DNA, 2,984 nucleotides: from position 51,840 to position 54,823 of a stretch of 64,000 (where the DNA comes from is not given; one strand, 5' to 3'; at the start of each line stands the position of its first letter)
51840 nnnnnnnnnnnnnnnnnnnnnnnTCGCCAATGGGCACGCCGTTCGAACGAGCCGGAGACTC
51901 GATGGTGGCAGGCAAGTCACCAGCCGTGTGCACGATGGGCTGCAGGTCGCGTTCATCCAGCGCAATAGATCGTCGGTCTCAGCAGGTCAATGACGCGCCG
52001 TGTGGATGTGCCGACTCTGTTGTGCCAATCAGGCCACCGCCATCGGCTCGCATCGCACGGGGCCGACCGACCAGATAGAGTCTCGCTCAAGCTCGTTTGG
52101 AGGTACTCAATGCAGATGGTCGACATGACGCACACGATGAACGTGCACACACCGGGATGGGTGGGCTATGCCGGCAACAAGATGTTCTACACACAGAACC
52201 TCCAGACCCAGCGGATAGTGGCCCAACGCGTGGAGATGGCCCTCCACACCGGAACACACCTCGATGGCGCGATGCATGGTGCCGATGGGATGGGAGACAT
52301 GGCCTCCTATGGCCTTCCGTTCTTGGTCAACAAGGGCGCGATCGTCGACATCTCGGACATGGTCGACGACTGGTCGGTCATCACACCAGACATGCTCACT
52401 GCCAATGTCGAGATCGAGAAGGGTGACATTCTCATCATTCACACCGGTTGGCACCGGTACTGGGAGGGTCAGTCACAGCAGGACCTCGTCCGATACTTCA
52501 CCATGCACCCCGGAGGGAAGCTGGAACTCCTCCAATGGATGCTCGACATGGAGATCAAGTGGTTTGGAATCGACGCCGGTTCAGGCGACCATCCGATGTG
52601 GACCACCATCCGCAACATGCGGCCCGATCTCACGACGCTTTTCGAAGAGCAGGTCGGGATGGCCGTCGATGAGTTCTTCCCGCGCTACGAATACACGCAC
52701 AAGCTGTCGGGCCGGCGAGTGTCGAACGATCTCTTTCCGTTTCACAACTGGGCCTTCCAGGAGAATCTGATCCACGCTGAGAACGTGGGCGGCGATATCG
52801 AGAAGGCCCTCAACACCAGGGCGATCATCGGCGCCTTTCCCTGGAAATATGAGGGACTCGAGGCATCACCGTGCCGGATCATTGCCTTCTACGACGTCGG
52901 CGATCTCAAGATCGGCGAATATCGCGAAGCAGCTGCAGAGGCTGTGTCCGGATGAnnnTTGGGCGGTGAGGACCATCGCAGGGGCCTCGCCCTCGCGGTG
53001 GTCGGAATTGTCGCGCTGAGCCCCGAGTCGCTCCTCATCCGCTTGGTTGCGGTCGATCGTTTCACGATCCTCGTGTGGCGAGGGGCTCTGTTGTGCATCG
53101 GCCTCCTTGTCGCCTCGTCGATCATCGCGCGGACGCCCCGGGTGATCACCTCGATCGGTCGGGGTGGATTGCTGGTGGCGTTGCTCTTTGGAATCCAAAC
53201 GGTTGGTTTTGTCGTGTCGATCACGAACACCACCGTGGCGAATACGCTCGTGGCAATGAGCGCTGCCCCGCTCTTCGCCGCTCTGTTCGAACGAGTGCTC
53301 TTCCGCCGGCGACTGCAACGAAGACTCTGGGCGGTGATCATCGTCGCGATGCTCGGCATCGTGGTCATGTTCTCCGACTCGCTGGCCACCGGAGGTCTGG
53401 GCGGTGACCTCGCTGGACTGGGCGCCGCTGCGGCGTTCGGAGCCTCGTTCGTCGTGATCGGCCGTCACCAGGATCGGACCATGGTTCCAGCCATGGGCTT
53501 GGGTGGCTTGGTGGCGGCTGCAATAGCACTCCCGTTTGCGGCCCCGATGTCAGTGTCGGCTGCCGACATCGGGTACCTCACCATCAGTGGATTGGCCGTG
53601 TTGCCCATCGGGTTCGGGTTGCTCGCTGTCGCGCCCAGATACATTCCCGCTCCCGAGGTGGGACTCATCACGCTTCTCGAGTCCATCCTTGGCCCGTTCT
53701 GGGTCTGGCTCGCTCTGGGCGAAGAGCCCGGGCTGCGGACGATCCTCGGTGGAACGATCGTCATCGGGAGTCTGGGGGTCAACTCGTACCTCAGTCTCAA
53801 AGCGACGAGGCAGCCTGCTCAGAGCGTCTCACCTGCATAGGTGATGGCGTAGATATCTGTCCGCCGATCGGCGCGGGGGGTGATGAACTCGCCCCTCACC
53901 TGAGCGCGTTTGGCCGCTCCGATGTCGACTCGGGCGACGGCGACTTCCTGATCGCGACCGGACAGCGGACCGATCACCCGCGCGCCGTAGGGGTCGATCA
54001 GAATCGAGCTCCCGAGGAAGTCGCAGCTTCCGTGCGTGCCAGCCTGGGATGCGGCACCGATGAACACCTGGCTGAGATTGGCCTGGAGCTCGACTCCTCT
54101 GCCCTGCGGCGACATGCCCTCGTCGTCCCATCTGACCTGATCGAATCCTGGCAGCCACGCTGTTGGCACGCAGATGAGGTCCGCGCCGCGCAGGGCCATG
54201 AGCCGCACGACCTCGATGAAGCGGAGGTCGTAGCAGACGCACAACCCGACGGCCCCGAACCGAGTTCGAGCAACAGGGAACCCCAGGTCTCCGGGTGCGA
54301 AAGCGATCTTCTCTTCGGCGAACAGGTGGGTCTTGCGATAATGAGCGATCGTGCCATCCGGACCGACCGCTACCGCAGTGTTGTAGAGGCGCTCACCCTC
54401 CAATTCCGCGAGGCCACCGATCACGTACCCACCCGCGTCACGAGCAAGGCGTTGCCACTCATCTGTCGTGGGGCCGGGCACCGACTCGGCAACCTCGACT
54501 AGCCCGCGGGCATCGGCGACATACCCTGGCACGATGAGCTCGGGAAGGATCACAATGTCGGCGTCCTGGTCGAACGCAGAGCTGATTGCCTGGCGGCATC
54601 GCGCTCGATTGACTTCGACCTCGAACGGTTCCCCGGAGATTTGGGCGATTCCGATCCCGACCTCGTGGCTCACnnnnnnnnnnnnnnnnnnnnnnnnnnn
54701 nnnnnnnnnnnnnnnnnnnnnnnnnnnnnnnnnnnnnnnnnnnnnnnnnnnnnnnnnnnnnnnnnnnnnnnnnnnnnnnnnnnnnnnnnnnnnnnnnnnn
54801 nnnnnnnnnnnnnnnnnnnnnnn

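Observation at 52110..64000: Putative undescribed N-heterocycle (methylated purine/pyrimidine or nucleoside) catabolic cluster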

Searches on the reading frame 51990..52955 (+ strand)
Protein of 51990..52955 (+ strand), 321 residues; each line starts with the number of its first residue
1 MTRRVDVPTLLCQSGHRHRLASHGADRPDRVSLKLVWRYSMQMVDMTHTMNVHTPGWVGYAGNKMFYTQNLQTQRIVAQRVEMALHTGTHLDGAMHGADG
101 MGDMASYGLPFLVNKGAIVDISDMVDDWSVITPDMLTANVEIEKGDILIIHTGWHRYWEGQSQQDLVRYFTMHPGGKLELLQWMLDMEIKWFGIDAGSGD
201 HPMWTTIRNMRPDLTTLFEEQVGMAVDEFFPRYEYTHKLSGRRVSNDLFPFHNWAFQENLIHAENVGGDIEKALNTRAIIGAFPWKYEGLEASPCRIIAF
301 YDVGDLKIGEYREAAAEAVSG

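Call 3: search_protein_families(library=pfam, proteins=[window:51990-52955:+])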
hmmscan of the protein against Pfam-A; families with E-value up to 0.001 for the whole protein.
window:51990-52955:+ (321 aa): 1 family
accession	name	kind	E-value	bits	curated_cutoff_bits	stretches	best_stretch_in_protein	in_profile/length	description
PF04199.19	Cyclase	-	4.3e-27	95.5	23.1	1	44-201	1-142/142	Putative cyclase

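Call 4: search_protein_families(library=ncbifam, proteins=[window:51990-52955:+])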
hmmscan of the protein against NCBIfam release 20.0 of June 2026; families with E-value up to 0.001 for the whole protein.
window:51990-52955:+ (321 aa): 1 family
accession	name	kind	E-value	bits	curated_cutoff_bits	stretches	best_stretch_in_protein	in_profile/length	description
TIGR03035.1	trp_arylform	equivalog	0.00013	22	223.05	1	43-198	2-146/206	arylformamidase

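Call 27: search_solved_structures(query=window:51990-52955:+, max_evalue=0.001)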
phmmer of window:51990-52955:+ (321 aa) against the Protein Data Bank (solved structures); distinct sequences matched with E-value up to 0.001: 2.
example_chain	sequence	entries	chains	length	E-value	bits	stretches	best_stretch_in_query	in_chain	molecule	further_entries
1r61_A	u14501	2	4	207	1.1e-05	27.8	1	75-152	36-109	metal-dependent hydrolase | Hydrolase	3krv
8f9x_A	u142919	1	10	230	8.4e-05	24.9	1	43-187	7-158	Cyclase family protein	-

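Call 36: search_dna_similar(query=window:51990-52955:+, collection=plasmids, mode=protein, max_rows=25)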
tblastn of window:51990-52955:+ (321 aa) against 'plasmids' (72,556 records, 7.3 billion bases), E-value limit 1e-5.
Records with a match: 26; places in all: 30; records where one place covers at least 80% of the query: 23.
Best place of each record, by identity: 60-80% 1; <60% 25.
By first word of the organism name: Halorussus 4; Haloarcula 4; Natrinema 3; Rhodococcus 1; Halostagnicola 1; Natronococcus 1; Mycobacterium 1; Rhizorhabdus 1; Rhizobium 1; Aminobacter 1; and 8 more.
By predicted mobility (MOB-suite, as given by PLSDB): non-mobilizable 23; conjugative 3.
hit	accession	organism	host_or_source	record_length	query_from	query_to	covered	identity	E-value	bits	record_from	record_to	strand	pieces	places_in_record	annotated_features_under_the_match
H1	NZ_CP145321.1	Rhodococcus ruber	-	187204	40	310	84%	63.1%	5e-106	346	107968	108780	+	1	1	cyclase family protein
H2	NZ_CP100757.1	Natrinema gelatinilyticum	marine sediment,sediment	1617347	41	303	82%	41.3%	2e-54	198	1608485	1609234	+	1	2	record has no annotation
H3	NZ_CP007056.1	Halostagnicola larsenii XH-48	-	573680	42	300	81%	39.2%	7e-48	179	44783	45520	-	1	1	cyclase family protein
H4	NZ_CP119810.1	Halorussus caseinilyticus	cell culture,coastal saline-alkali land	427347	42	303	82%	38.0%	3e-45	171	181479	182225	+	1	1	cyclase family protein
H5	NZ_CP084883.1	Natrinema zhouii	pure culture,Salt mine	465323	42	300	81%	38.1%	1e-45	172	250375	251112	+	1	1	cyclase family protein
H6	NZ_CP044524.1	Halorussus halophilus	pure culture,marine solar saltern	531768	42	300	81%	37.7%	5e-44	167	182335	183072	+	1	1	cyclase family protein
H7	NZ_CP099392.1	Natronococcus sp. CG52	cell culture,salt lake sediment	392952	42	300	81%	37.3%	1e-39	155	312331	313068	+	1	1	cyclase family protein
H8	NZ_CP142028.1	Haloarcula sp. GH36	cell culture,inland salt lake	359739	42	306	83%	35.7%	1e-42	164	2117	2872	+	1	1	cyclase family protein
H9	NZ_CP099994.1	Halorussus salilacus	cell culture,Substrate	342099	42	300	81%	36.5%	1e-43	166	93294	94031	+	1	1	cyclase family protein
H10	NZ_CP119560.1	Haloarcula halophila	cell culture,sediment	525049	42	306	83%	35.3%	4e-42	162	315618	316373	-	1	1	cyclase family protein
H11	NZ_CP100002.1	Halorussus vallis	cell culture,saline soil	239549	42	300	81%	36.2%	4e-42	162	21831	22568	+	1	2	cyclase family protein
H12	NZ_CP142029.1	Haloarcula sp. GH36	cell culture,inland salt lake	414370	42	300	81%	35.8%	2e-41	160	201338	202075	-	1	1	cyclase family protein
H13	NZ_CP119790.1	Haloarcula ordinaria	cell culture,sediment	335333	41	303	82%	33.1%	3e-37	148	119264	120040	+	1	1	cyclase family protein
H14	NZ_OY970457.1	Mycobacterium riyadhense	-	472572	31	318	90%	27.7%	9e-25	112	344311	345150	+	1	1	cyclase family protein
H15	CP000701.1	Rhizorhabdus wittichii RW1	-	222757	40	308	84%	27.6%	8e-27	118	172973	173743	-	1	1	cyclase family protein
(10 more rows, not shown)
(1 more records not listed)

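Call 42: find_related_loci(query=A1, collection=genome_contigs, flank=10000)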
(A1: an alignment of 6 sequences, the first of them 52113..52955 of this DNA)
Query A1 (280 aa) in genome_contigs; peptide patterns used: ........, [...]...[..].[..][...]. (x = any residue, [..] = any of these).
600 stretches matched a pattern (row limit reached: there are more); 549 encode a relative of the query (tblastn E <= 1e-3); the best 80 are kept; 80 distinct loci.
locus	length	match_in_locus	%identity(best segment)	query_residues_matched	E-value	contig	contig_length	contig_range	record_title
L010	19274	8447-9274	97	1-276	0e+0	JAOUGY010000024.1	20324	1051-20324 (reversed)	MAG: Acidimicrobiia bacterium isolate 4_1_May_SF_Bin47 4_1_May_SF_Bin47_scaffold_941_c1, whole genome shotgun sequence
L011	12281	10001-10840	87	1-280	1e-172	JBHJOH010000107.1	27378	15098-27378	MAG: Acidimicrobiia bacterium isolate al_S2C1326_1 S2Ck119_830951, whole genome shotgun sequence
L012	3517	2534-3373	85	1-280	3e-172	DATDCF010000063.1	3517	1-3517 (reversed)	MAG TPA_asm: Acidimicrobiia bacterium isolate SMAG_U141 k141_1275514, whole genome shotgun sequence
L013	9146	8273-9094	86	1-274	4e-165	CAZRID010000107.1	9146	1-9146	MAG TPA_asm: uncultured Acidimicrobiaceae bacterium isolate SRP136066_co1_206 genome assembly, contig: NODE_10794_length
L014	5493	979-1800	87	1-274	6e-167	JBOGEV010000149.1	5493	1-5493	MAG: Acidimicrobiia bacterium isolate M3-S_maxbin2.bin.341 k127_2369609, whole genome shotgun sequence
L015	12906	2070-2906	83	1-279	2e-162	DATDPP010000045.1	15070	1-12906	MAG TPA_asm: Acidimicrobiia bacterium isolate SMAG_U7924 k141_875344, whole genome shotgun sequence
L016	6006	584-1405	85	1-274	2e-163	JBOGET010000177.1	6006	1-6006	MAG: Acidimicrobiia bacterium isolate M3-S_metabat2.bin.293 k127_206336, whole genome shotgun sequence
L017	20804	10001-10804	77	1-268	7e-149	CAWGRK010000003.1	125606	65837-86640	MAG: uncultured Actinomycetes bacterium isolate MFD05747.bin.2.155 genome assembly, contig: contig_23300, whole genome s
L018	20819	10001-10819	76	1-273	5e-147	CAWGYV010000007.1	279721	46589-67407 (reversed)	MAG: uncultured Acidimicrobiia bacterium isolate MFD02360.bin.2.54 genome assembly, contig: contig_16913, whole genome s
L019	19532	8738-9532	76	1-265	6e-146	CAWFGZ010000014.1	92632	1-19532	MAG: uncultured Alphaproteobacteria bacterium isolate MFD04944.bin.2.132 genome assembly, contig: contig_19713, whole ge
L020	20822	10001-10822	74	1-274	5e-145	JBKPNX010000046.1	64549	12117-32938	MAG: Pseudomonadota bacterium isolate GS_HAYS_MAG_00029 GS_HAYS_000001087904, whole genome shotgun sequence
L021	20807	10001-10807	74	1-268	3e-139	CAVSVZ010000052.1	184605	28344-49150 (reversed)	MAG: uncultured Alphaproteobacteria bacterium isolate MFD05684.bin.2.225 genome assembly, contig: contig_72801, whole ge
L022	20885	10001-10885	69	1-278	2e-139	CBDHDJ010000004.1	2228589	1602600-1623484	MAG: Alphaproteobacteria bacterium isolate 9f10fd04-5cad-458c-8f3d-6065ca0d4641 genome assembly, contig: contig_4, whole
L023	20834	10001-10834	72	1-276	6e-139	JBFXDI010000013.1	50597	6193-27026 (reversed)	MAG: Parvibaculaceae bacterium isolate CA_2019_TPBS_9 NODE_4260_length_50597_cov_5.801308_TPBS, whole genome shotgun seq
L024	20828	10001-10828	71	1-275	7e-139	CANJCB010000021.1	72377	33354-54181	MAG: Rhodospirillales bacterium isolate RH-23may17-127 genome assembly, contig: RH-23may17-C2535, whole genome shotgun s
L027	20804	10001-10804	74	1-267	5e-138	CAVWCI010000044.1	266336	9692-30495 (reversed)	MAG: uncultured Alphaproteobacteria bacterium isolate MFD05454.bin.2.198 genome assembly, contig: contig_7222, whole gen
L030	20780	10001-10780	74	1-259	6e-136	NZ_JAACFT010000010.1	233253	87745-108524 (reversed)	Bradyrhizobium sp. CSA207 NODE_10_length_233253_cov_14.3636, whole genome shotgun sequence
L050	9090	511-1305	72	1-264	2e-132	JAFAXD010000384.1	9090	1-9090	MAG: Xanthobacteraceae bacterium isolate CP_BM_RX_79 BM_RX_k147_8608629, whole genome shotgun sequence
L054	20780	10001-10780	71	1-259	6e-132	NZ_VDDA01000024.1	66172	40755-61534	Methylobacterium terricola strain 17Sr1-39 contig24, whole genome shotgun sequence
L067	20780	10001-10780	72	1-259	2e-131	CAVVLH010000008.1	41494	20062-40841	MAG: uncultured Alphaproteobacteria bacterium isolate MFD04540.bin.2.17 genome assembly, contig: contig_17855, whole gen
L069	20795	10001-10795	69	1-264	6e-131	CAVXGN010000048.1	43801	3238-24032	MAG: uncultured Alphaproteobacteria bacterium isolate MFD02416.bin.2.216 genome assembly, contig: contig_83870, whole ge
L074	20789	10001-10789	70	1-262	4e-131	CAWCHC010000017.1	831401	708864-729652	MAG: uncultured Alphaproteobacteria bacterium isolate MFD09286.bin.2.137 genome assembly, contig: contig_31636, whole ge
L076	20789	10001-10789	68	1-262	6e-131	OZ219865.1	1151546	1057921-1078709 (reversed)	MAG: Alphaproteobacteria bacterium isolate 558767b7-c9c4-4971-8057-2abcdc083aa7 genome assembly, chromosome: 1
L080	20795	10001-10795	69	1-264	3e-130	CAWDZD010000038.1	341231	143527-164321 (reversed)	MAG: uncultured Alphaproteobacteria bacterium isolate MFD05521.bin.1.111 genome assembly, contig: contig_18791, whole ge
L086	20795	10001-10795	69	1-264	8e-130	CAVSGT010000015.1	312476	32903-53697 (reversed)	MAG: uncultured Alphaproteobacteria bacterium isolate MFD05684.bin.2.190 genome assembly, contig: contig_67297, whole ge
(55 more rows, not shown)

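Call 53: find_encoding_contigs(protein=L054:9998-10888:+, flank=10000, max_places=3)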
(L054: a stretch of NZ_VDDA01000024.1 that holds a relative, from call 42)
Protein L054:9998-10888:+ (296 aa): 1 contig read that carries it; 1 place shown.
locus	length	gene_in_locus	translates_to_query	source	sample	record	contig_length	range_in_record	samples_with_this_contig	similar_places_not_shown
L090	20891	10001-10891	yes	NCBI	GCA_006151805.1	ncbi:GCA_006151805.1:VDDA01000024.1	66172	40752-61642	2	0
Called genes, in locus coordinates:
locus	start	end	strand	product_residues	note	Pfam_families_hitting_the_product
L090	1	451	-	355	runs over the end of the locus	PF02608:Bmp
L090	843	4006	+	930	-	PF01315:Ald_Xan_dh_C, PF02738:MoCoBD_1, PF20256:MoCoBD_2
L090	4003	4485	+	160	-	PF00111:Fer2, PF13085:Fer2_3 (weak), PF01799:Fer2_2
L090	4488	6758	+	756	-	PF01315:Ald_Xan_dh_C, PF02738:MoCoBD_1, PF20256:MoCoBD_2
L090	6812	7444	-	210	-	PF13560:HTH_31, PF01381:HTH_3, PF13443:HTH_26 (weak), PF07883:Cupin_2, PF02311:AraC_binding (weak)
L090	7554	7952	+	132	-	-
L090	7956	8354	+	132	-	PF07883:Cupin_2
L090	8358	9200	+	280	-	PF00795:CN_hydrolase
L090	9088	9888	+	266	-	PF06240:COXG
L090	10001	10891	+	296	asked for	PF04199:Cyclase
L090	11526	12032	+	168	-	PF13560:HTH_31 (weak), PF01381:HTH_3 (weak)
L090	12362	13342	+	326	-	PF13379:NMT1_2 (faint), PF09084:NMT1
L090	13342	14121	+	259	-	PF02463:SMC_N (faint), PF00005:ABC_tran, PF13304:AAA_21 (faint)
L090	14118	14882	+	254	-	PF00528:BPD_transp_1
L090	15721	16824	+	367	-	PF25917:BSH_RND (weak)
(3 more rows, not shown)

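Call 65: search_protein_families(library=pfam, proteins=[L030:1882-2967:-, L074:9358-9969:+, L086:3529-4368:-, L027:7263-8336:+, L080:13601-14761:+, L023:11968-12312:+, L067:11054-11863:+, L050:6640-7986:+, L076:6862-7620:-, L069:10890-12656:-])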
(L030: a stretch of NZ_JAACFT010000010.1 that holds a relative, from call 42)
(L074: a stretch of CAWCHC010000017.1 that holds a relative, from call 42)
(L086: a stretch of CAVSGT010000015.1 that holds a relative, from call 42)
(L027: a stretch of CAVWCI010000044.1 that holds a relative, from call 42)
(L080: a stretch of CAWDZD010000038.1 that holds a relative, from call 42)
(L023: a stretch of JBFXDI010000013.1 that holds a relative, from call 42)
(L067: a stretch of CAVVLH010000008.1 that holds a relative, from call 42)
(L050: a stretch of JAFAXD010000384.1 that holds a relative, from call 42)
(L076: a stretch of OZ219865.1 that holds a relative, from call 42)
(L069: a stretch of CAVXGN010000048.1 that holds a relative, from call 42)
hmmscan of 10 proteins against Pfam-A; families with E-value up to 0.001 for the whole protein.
L030:1882-2967:- (361 aa): 1 family
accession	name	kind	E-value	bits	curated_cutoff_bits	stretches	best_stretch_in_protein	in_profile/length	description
PF02608.20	Bmp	-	5.4e-47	160.7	24.1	1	35-322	4-292/301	ABC transporter substrate-binding protein PnrA-like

L074:9358-9969:+ (203 aa): 1 family
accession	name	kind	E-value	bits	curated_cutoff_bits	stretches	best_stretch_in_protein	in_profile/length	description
PF06240.19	COXG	-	1.2e-16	61.2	22.2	1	7-146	3-139/140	Carbon monoxide dehydrogenase subunit G (CoxG)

L086:3529-4368:- (279 aa): 5 families
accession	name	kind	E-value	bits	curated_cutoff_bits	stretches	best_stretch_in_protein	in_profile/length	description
PF00005.33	ABC_tran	-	1.1e-31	110.7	25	1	25-163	2-137/137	ABC transporter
PF13304.12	AAA_21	-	1.2e-08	35.8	27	0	98-195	196-300/304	AAA domain, putative AbiEii toxin, Type IV TA system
PF02463.25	SMC_N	-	0.00011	22.2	40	0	33-51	23-41/220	RecF/RecN/SMC N terminal domain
PF03193.22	RsgA_GTPase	-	0.00026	21.3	30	1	33-69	105-141/174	RsgA GTPase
PF13476.12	AAA_23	-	0.00069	20.8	27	0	21-53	7-38/201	AAA domain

L027:7263-8336:+ (357 aa): 1 family
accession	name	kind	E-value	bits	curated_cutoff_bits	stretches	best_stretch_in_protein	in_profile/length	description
PF02653.21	BPD_transp_2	-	2.2e-33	116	26.8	1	62-337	3-269/269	Branched-chain amino acid transport system / permease component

L080:13601-14761:+ (386 aa): 1 family
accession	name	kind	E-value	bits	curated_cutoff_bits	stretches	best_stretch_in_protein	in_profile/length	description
PF02653.21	BPD_transp_2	-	3.2e-38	131.9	26.8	1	100-351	4-252/269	Branched-chain amino acid transport system / permease component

L023:11968-12312:+ (114 aa): 0 families

L067:11054-11863:+ (269 aa): 4 families
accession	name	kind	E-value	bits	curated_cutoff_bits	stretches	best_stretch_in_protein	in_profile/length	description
PF00106.31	adh_short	-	1.7e-49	168.4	26.6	1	8-196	1-188/195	short chain dehydrogenase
PF13561.12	adh_short_C2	-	4.1e-47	161.2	27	1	17-257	6-234/236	Enoyl-(Acyl carrier protein) reductase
PF08659.16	KR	-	4.9e-12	46.6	22.6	1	9-121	2-117/180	KR domain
PF01370.27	Epimerase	-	0.00091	19.1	20.9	0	10-94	1-73/240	NAD dependent epimerase/dehydratase family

L050:6640-7986:+ (448 aa): 1 family
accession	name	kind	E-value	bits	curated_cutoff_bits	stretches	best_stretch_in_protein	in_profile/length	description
PF00296.26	Bac_luciferase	-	9.1e-51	173.5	27.9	1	29-380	19-311/314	Luciferase-like monooxygenase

L076:6862-7620:- (252 aa): 4 families
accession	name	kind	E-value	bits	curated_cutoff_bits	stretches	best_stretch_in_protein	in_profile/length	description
PF13561.12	adh_short_C2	-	3.6e-58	197.4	27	1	15-250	5-236/236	Enoyl-(Acyl carrier protein) reductase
PF00106.31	adh_short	-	1.3e-46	159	26.6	1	7-196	1-189/195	short chain dehydrogenase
PF08659.16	KR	-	9.2e-11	42.4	22.6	1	41-160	39-153/180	KR domain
PF23441.1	SDR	-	2.2e-05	24.4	27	1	57-235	63-243/258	SDR-like rossmann domain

L069:10890-12656:- (588 aa): 2 families
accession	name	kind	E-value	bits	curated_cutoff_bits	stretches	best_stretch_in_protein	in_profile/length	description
PF02129.25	Peptidase_S15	-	7.3e-45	154.1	23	1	32-317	1-261/262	X-Pro dipeptidyl-peptidase (S15 family)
PF08530.16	PepX_C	-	3.3e-36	125.7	22.5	1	340-548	2-200/217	X-Pro dipeptidyl-peptidase C-terminal non-catalytic domain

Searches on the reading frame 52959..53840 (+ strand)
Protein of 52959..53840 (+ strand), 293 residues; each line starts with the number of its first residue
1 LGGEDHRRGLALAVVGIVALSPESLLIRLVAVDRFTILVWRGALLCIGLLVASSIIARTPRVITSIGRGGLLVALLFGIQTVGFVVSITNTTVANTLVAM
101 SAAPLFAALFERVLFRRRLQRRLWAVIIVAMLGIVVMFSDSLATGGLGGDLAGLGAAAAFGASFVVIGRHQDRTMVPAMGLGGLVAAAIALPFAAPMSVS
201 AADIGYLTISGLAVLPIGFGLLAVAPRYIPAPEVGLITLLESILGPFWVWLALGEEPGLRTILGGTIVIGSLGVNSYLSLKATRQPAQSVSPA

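Call 3: search_protein_families(library=pfam, proteins=[window:52959-53840:+])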
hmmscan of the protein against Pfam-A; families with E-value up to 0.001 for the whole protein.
window:52959-53840:+ (293 aa): 1 family
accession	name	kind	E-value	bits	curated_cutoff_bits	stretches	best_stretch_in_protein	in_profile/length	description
PF00892.27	EamA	-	4.2e-16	59.9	28.2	2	149-274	3-132/135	EamA-like transporter family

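Call 4: search_protein_families(library=ncbifam, proteins=[window:52959-53840:+])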
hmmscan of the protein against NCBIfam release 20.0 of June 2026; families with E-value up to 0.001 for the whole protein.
window:52959-53840:+ (293 aa): 1 family
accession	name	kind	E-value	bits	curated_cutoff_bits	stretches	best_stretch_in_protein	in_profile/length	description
TIGR00950.1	2A78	equivalog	9.5e-13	48.2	230.2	1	64-271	44-262/264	carboxylate/amino acid/amine transporter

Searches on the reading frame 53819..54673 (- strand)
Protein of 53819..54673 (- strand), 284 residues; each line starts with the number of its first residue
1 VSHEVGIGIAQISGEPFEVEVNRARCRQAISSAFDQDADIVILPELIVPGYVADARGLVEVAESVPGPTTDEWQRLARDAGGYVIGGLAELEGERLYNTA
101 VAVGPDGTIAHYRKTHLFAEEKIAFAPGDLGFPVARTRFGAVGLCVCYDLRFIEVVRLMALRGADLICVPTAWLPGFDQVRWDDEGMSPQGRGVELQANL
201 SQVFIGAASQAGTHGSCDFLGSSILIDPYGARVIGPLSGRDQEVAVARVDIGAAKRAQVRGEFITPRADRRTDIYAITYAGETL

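Call 3: search_protein_families(library=pfam, proteins=[window:53819-54673:-])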
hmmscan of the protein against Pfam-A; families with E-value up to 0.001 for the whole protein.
window:53819-54673:- (284 aa): 1 family
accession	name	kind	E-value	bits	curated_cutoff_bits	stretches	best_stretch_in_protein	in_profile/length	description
PF00795.27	CN_hydrolase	-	6.2e-45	154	23.2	1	8-254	3-251/256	Carbon-nitrogen hydrolase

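Call 4: search_protein_families(library=ncbifam, proteins=[window:53819-54673:-])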
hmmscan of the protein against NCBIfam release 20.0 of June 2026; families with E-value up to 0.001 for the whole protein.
window:53819-54673:- (284 aa): 10 families
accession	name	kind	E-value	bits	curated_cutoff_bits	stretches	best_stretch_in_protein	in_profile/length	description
NF040852.1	nitrile_Arch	equivalog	2.6e-40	138.2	500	1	7-276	3-261/262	nitrilase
TIGR03381.1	agmatine_aguB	equivalog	2.7e-29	102.4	410.25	1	18-276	13-277/279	N-carbamoylputrescine amidase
NF033621.1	de_GSH_amidase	exception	2.1e-22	79.8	355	1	18-250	12-236/260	deaminated glutathione amidase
NF009803.0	PRK13287.1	equivalog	9.3e-13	47.6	406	1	35-167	50-185/333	formamidase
NF010588.0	PRK13981.1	equivalog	2.2e-11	42.8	479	1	2-172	2-175/546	NAD+ synthase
NF043013.1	DeGluthAmidYersProt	equivalog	5.9e-11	42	500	1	125-235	136-237/278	deaminated glutathione amidase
NF009802.0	PRK13286.1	equivalog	1.3e-10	40.8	427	1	38-254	52-263/345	aliphatic amidase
NF007757.0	PRK10438.1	equivalog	6.3e-10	38.7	249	1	37-233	34-217/256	amidohydrolase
TIGR04048.1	nitrile_sll0784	equivalog_domain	1.4e-09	37.4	502.6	1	8-149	6-161/301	Nit6803 family nitrilase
TIGR00546.1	lnt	equivalog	9.2e-09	34.9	132.9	1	28-118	189-274/395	apolipoprotein N-acyltransferase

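Call 28: search_solved_structures(query=window:53819-54673:-, max_evalue=1e-10)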
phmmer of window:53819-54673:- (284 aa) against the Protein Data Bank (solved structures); distinct sequences matched with E-value up to 1e-10: 34.
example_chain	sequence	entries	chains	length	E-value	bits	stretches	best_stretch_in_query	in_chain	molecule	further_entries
3ivz_A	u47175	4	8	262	1.1e-40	142.9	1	7-260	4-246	Nitrilase | Beta ureidopropionase (Beta-alanine synthase)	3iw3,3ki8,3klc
1j31_A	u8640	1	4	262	4.5e-40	140.9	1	6-260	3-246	Hypothetical protein PH0642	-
6ypa_A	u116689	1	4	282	9.6e-40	139.8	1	2-260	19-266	CN hydrolase domain-containing protein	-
7ovg_A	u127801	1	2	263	2.9e-39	138.3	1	3-260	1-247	CN hydrolase domain-containing protein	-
2w1v_A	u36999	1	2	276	6.7e-24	87.9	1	22-277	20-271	NITRILASE HOMOLOG 2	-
5h8i_A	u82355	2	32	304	5.6e-21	78.3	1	18-277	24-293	N-carbamoylputrescine amidohydrolase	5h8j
5h8k_A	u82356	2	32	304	1.4e-19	73.7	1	18-277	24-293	N-carbamoylputrescine amidohydrolase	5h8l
5jqn_A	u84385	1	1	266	3.1e-18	69.3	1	6-237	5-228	Aliphatic amidase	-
3hkx_A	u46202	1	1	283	3.6e-18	69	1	6-237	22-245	Amidase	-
4izt_A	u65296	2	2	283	9e-18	67.8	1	6-237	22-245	Amidase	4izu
4izw_A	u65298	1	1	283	4.5e-17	65.4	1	6-237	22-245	Amidase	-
5ny2_A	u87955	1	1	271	6.1e-17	65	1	6-237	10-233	Amidase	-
4izs_A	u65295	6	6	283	7e-17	64.8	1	6-237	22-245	Amidase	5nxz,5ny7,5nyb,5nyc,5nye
5nz5_A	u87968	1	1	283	8.6e-17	64.5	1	6-237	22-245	Amidase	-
4izv_A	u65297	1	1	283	1.7e-16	63.5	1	6-237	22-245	Amidase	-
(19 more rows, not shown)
